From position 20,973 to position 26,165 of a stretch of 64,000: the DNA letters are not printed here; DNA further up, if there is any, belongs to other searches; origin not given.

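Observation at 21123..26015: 1630-aa giant protein with cytoplasmic coiled-coil N-half, glycine-zipper transmembrane hairpin and extracellular C-half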

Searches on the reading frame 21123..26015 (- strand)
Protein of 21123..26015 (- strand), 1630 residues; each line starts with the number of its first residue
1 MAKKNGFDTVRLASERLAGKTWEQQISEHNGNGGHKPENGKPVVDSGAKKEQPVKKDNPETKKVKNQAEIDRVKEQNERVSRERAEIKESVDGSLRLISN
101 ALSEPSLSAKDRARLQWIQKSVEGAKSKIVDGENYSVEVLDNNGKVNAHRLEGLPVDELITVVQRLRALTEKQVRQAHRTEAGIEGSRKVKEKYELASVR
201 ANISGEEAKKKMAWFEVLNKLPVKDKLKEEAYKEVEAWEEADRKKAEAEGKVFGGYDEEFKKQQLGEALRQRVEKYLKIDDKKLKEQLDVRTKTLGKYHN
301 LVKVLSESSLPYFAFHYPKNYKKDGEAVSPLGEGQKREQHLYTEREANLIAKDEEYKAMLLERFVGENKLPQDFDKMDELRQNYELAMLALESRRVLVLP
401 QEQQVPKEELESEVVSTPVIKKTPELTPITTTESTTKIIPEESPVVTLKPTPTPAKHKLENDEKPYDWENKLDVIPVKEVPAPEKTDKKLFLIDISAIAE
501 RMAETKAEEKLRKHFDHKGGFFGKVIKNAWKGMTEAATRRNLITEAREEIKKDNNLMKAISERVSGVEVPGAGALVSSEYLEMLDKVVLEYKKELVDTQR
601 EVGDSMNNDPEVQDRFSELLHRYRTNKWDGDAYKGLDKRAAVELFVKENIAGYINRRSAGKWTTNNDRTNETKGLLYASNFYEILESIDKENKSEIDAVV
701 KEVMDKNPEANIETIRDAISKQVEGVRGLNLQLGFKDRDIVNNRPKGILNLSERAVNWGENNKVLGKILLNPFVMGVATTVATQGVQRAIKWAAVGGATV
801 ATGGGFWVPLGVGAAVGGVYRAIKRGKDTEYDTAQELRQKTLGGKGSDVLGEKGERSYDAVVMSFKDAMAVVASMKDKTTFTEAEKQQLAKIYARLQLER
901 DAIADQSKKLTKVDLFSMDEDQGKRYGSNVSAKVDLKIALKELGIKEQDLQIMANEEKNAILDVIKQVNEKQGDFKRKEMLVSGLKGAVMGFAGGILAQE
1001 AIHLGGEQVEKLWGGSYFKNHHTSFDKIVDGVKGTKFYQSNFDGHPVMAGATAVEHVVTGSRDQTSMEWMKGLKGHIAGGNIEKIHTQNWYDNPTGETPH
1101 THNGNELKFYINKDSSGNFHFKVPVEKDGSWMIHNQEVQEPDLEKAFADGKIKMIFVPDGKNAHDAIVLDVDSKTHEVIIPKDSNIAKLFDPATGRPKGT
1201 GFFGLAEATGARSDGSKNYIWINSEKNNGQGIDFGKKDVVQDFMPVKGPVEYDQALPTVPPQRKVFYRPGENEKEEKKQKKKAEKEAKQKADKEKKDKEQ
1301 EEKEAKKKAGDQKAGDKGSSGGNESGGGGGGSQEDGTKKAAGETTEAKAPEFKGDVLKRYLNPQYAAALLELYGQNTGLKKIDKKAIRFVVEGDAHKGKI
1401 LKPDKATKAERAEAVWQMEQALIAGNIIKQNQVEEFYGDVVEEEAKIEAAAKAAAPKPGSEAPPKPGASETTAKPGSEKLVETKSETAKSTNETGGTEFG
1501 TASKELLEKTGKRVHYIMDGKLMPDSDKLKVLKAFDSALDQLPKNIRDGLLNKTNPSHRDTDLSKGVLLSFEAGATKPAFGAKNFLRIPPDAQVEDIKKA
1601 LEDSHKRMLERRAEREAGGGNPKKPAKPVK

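Call 5: search_protein_families(library=pfam, proteins=[window:21123-26015:-], max_evalue=0.01)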
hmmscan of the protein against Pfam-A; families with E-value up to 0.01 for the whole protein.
window:21123-26015:- (1630 aa): 0 families

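Call 9: find_homologous_proteins(query=window:21123-26015:-, max_evalue=0.001)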
Query window:21123-26015:- (1630 aa): 8 proteins with E <= 0.001 among 8000 candidates.
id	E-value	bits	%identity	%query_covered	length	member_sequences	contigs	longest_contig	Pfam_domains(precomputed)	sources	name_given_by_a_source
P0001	0.0e+0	3357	93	100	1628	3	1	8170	-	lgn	-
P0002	0.0e+0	2291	67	97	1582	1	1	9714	-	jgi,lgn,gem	-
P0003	0.0e+0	2263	65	100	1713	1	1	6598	-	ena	-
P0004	0.0e+0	2000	60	100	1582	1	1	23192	-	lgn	-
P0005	0.0e+0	1605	51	100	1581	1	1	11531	-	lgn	-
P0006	0.0e+0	1153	42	100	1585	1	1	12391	-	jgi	jgi:hypothetical protein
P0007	0.0e+0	1152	48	76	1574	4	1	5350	-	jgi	jgi:DNA-binding transcriptional regulator/RsmH inhibitor MraZ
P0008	5.2e-135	470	34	58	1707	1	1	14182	-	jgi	jgi:hypothetical protein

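Call 10: search_solved_structures(query=window:21123-26015:-, max_evalue=1)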
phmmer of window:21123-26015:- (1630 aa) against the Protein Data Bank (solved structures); distinct sequences matched with E-value up to 1: 0.

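Call 12: find_related_loci(query=A1, collection=genome_contigs, flank=10000)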
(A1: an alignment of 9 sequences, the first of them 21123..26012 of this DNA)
Query A1 (1629 aa) in genome_contigs; peptide patterns used: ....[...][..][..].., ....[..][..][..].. (x = any residue, [..] = any of these).
168 stretches matched a pattern; 5 encode a relative of the query (tblastn E <= 1e-3); 5 distinct loci.
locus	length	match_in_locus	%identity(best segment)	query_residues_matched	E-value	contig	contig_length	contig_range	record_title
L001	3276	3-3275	77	262-1370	0e+0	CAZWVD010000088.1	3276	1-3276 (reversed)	MAG TPA_asm: uncultured Gammaproteobacteria bacterium isolate SRP170004_co1_469 genome assembly, contig: NODE_50569_leng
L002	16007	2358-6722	68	11-1627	0e+0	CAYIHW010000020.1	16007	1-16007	MAG TPA_asm: uncultured Candidatus Saccharibacteria bacterium isolate ERP119705_co23_139 genome assembly, contig: NODE_3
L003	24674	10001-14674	46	61-1614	0e+0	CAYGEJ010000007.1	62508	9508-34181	MAG TPA_asm: uncultured Candidatus Saccharibacteria bacterium isolate ERP113451_co1_281 genome assembly, contig: NODE_32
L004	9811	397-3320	43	52-1003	7e-138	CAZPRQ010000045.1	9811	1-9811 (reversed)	MAG TPA_asm: uncultured Candidatus Saccharibacteria bacterium isolate SRP286056_co1_790 genome assembly, contig: NODE_90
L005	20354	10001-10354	37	1497-1614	1e-19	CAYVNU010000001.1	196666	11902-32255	MAG TPA_asm: uncultured Candidatus Saccharibacteria bacterium isolate SRP278252_co1_309 genome assembly, contig: NODE_49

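Call 32: search_protein_families(library=ncbifam, proteins=[window:21123-26015:-], max_evalue=0.1)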
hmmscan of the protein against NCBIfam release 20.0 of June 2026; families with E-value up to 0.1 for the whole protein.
window:21123-26015:- (1630 aa): 0 families

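Call 33: search_protein_families(library=phrogs, proteins=[window:21123-26015:-], max_evalue=0.1)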
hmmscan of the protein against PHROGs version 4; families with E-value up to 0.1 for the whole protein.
window:21123-26015:- (1630 aa): 0 families

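Call 46: find_homologous_proteins(query=A3, max_evalue=0.00001)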
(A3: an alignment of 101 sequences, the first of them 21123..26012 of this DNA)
Query A3 (101 sequences) (1629 aa, profile of the alignment): 10 proteins with E <= 0.00001 among 8000 candidates.
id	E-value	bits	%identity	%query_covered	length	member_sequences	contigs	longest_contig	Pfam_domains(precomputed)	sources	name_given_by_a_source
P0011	1.5e-245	837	43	75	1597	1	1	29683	-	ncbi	-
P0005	1.1e-238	814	51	100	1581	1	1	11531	-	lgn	-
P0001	3.7e-232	792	93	100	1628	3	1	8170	-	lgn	-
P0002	6.9e-232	792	67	97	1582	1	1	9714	-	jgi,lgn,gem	-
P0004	1.3e-228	781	60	99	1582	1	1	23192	-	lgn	-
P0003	6.4e-227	775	65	100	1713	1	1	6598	-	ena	-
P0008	3.4e-212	726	34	58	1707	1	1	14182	-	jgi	jgi:hypothetical protein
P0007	3.3e-191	657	48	76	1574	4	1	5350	-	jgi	jgi:DNA-binding transcriptional regulator/RsmH inhibitor MraZ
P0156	2.3e-74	270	29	16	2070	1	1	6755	-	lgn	-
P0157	8.7e-67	244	26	4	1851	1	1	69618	PF01075.24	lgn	-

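Call 53: find_encoding_contigs(protein=P0157, flank=10000, max_places=2)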
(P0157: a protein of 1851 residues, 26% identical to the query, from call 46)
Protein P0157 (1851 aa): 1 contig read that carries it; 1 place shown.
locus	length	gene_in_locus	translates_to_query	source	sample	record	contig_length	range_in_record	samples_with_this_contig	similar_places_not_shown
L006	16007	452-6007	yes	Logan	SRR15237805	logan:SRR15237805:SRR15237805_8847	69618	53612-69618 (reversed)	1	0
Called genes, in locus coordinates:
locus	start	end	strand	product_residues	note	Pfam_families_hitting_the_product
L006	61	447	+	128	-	PF18908:DUF5663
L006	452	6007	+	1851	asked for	PF01075:Glyco_transf_9 (weak)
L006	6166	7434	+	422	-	PF12666:PrgI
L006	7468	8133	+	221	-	PF26593:TraC-like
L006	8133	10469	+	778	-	PF12846:AAA_10, PF19044:P-loop_TraG, PF01935:DUF87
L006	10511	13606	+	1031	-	-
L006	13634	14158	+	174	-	-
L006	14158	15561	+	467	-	PF01510:Amidase_2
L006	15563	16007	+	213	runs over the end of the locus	-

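Call 54: find_encoding_contigs(protein=P0156, flank=10000, max_places=2)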
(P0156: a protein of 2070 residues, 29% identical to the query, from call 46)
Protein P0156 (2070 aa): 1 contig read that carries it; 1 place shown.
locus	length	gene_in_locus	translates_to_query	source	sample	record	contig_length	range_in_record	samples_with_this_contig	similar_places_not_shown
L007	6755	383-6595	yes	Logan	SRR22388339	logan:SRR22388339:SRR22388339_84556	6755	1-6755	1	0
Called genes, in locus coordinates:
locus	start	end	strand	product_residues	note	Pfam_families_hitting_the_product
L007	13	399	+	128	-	PF18908:DUF5663 (weak)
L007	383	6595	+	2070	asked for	-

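Call 89: search_solved_structures(query=A1, max_evalue=1)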
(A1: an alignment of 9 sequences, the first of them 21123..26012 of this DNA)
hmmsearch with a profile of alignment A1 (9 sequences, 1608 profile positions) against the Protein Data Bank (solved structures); distinct sequences matched with E-value up to 1: 1.
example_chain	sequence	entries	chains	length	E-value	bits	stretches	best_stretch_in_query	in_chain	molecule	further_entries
8q15_C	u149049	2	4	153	0.1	13.3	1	1271-1341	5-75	Histone H2B.4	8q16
